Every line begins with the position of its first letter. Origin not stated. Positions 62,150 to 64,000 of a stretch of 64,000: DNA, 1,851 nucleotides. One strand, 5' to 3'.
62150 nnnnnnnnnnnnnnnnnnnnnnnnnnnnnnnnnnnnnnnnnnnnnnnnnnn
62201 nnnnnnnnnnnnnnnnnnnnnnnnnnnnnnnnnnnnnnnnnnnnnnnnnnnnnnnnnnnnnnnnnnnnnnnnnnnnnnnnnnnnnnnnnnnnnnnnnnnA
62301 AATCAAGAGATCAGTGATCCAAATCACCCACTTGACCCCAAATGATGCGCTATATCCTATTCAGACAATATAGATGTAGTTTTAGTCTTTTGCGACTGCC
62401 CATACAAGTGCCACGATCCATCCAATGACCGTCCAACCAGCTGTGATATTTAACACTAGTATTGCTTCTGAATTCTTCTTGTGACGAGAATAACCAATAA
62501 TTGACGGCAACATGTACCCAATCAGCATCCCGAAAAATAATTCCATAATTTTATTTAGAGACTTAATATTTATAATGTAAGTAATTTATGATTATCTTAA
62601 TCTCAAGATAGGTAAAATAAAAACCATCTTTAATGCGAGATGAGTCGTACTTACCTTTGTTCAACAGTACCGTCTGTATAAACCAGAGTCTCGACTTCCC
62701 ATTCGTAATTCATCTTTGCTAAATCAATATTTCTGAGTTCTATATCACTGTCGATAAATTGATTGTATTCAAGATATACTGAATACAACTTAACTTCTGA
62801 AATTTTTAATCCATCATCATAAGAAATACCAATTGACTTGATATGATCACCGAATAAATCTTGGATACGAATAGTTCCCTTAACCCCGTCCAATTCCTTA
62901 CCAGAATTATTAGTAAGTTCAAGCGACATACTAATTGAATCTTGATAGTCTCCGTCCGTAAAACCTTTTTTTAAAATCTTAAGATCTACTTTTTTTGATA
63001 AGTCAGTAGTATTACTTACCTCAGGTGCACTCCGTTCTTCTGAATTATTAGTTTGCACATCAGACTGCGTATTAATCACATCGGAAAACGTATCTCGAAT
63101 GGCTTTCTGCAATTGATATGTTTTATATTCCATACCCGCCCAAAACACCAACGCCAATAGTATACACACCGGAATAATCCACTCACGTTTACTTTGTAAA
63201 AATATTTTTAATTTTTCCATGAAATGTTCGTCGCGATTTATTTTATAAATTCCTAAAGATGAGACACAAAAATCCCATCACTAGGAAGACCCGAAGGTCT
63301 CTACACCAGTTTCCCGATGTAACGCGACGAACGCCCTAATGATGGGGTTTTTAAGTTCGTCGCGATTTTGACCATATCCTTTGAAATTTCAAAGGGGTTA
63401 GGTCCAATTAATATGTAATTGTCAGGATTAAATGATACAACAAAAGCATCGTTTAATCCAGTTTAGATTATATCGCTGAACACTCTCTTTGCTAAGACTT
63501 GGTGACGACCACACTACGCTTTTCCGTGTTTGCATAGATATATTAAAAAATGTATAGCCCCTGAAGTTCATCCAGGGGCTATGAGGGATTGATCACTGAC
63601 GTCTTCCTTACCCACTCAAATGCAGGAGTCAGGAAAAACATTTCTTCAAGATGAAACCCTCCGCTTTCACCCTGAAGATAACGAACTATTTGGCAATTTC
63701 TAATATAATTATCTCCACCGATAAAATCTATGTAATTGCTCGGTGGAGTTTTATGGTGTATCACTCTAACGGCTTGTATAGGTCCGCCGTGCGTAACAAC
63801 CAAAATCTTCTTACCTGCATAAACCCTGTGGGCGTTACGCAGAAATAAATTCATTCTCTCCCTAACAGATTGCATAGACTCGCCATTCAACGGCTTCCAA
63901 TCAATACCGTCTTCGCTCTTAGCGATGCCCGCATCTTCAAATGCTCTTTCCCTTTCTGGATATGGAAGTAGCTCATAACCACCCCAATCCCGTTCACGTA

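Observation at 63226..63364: Attenuator-like leader with three-way alternative pairing and a UUCG-capped hairpin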

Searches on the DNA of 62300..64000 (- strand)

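Call 3: search_rna_families(source=window, start=62900, end=63700, threshold=evalue, max_evalue=10, show_alignments=3)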
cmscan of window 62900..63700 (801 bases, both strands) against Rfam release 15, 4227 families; matches with E-value up to 10: 2.
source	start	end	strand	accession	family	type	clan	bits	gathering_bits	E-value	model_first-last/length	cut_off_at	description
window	63286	63404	-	RF03000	LOOT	Gene; sRNA;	-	77.7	46.4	8e-15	1-121/121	no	LOOT RNA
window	63326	63408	+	RF03212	mir-2788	Gene; miRNA;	-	17.3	62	0.94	1-92/92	no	mir-2788 microRNA precursor family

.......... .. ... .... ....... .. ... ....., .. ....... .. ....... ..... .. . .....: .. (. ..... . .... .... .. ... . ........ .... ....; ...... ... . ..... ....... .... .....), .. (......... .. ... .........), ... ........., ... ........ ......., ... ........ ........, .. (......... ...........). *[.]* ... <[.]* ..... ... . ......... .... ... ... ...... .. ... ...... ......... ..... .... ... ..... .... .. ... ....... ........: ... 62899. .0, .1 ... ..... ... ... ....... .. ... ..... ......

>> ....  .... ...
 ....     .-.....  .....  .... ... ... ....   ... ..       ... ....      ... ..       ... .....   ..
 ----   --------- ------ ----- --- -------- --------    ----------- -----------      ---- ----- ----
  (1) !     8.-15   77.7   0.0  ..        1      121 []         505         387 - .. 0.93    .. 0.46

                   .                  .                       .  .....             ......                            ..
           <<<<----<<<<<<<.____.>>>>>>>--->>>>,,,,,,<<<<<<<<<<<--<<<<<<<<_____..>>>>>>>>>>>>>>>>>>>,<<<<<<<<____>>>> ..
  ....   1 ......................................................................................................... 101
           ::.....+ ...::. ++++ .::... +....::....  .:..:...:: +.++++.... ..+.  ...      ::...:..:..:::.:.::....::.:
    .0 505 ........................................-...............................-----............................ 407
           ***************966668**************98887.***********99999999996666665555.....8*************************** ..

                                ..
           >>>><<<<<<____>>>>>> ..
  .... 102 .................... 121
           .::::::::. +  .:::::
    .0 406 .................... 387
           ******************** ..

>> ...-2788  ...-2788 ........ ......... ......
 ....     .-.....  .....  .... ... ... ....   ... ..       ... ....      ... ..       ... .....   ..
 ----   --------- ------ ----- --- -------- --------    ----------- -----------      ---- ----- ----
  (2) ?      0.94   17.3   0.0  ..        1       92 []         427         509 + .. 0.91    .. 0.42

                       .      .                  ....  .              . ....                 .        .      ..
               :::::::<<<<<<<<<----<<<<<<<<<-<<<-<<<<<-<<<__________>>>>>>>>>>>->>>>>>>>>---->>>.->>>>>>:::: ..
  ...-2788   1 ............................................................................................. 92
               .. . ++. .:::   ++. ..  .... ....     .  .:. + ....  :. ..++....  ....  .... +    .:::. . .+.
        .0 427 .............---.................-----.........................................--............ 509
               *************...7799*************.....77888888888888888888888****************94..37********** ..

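Call 15: search_dna_similar(query=window:62300-64000:-, collection=phages, mode=distant, max_rows=20)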
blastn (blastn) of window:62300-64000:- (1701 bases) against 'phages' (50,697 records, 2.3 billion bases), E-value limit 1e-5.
No match.

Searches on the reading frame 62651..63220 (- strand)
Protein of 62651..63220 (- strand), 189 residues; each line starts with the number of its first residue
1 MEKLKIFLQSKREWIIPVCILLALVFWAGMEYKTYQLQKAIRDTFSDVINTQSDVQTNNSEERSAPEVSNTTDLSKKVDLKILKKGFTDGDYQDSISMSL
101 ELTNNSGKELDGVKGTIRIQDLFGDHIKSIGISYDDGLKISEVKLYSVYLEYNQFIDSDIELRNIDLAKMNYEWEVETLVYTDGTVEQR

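Call 19: search_protein_families(library=pfam, proteins=[window:62651-63220:-], max_evalue=0.01)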
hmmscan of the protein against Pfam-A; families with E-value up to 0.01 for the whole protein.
window:62651-63220:- (189 aa): 0 families

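Call 21: find_encoding_contigs(protein=window:62651-63220:-, flank=10000, max_places=10)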
Protein window:62651-63220:- (189 aa): no gene with exactly this product is on record in the collection.

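Call 47: search_protein_families(library=pfam, alignment_id=A2, max_evalue=0.001)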
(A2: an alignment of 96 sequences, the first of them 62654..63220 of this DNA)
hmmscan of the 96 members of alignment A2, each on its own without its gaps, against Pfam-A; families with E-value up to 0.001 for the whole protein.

A. member 1, window:62654-63220:- (189 aa): 0 families

B. families by the number of members that match (of 96 scanned): 41 families (the first 25 are shown)
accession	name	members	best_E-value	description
PF13365.12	Trypsin_2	3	2e-10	Trypsin-like peptidase domain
PF12869.13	tRNA_anti-like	2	3.8e-27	tRNA_anti-like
PF05656.20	DUF805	2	4.3e-16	Protein of unknown function (DUF805)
PF01471.23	PG_binding_1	2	1.8e-13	Putative peptidoglycan binding domain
PF04480.18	DUF559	2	7.7e-07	Protein of unknown function (DUF559)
PF08239.17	SH3_3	2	2.9e-06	Bacterial SH3 domain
PF10342.15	Kre9_KNH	1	2.6e-39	Kre9/KNH-like N-terminal Ig-like domain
PF07553.16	Lipoprotein_Ltp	1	1e-28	Host cell surface-exposed lipoprotein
PF10881.14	DUF2726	1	1.1e-27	Protein of unknown function (DUF2726)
PF20619.3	DUF6804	1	2.5e-24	Family of unknown function (DUF6804)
PF11611.13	DUF4352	1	2.9e-24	Domain of unknown function (DUF4352)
PF07501.17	G5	1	1e-23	G5 domain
PF00565.23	SNase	1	3.8e-22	Staphylococcal nuclease homologue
PF14610.12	Psg1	1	3.3e-19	Ykl077w/Psg1 (Pma1 Stabilization in Golgi)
PF00082.27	Peptidase_S8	1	2.2e-17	Subtilase family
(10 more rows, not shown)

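Call 65: search_protein_families(library=padloc, proteins=[window:62651-63220:-], max_evalue=0.001)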
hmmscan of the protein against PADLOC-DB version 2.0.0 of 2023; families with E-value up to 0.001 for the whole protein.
window:62651-63220:- (189 aa): 0 families

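Call 80: search_protein_families(library=phrogs, proteins=[window:62651-63220:-], max_evalue=0.001)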
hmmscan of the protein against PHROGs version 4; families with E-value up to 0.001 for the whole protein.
window:62651-63220:- (189 aa): 0 families

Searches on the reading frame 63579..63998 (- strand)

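Call 19: search_protein_families(library=pfam, proteins=[window:63579-63998:-], max_evalue=0.01)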
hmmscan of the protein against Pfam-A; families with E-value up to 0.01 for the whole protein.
window:63579-63998:- (139 aa): 1 family
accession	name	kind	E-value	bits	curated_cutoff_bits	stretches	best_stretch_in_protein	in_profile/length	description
PF00300.27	His_Phos_1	-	5.3e-14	52.8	21.7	1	1-96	78-172/194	Histidine phosphatase superfamily (branch 1)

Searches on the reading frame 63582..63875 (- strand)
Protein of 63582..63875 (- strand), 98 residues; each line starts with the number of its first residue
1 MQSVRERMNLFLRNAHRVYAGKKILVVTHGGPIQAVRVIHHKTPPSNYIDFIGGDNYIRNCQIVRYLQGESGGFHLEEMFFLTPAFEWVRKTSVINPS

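Call 59: search_protein_families(library=pfam, alignment_id=A3, max_evalue=0.001)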
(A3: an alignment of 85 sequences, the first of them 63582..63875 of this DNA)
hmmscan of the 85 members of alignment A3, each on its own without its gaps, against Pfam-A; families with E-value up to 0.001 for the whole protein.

A. member 1, window:63582-63875:- (98 aa): 1 family
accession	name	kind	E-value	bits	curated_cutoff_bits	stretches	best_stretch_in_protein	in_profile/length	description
PF00300.27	His_Phos_1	-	3.2e-06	27.4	21.7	1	2-62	120-175/194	Histidine phosphatase superfamily (branch 1)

B. families by the number of members that match (of 85 scanned): 35 families (the first 25 are shown)
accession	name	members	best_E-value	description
PF00239.26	Resolvase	10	1.2e-22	Resolvase, N terminal domain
PF07508.19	Recombinase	8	3.7e-17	Recombinase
PF13408.12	Zn_ribbon_recom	7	3.7e-08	Recombinase zinc beta ribbon domain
PF01555.25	N6_N4_Mtase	6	1.6e-29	DNA methylase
PF02195.25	ParB_N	3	1.8e-12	ParB N-terminal domain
PF02601.20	Exonuc_VII_L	2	5.2e-58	Exonuclease VII, large subunit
PF00078.32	RVT_1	2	1.8e-26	Reverse transcriptase (RNA-dependent DNA polymerase)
PF01016.24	Ribosomal_L27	2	5.1e-22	Ribosomal L27 protein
PF12564.13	TypeIII_RM_meth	2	9.6e-21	Type III restriction/modification enzyme methylation subunit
PF02518.31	HATPase_c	2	8e-20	Histidine kinase-, DNA gyrase B-, and HSP90-like ATPase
PF04326.19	SLFN_AlbA_2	2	3.3e-15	Schlafen, AlbA_2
PF13742.12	tRNA_anti_2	2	9.9e-15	OB-fold nucleic acid binding domain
PF03747.19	ADP_ribosyl_GH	1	1e-75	ADP-ribosylglycohydrolase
PF00145.23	DNA_methylase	1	1.7e-63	C-5 cytosine-specific DNA methylase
PF08878.16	HamA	1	9.6e-35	HamA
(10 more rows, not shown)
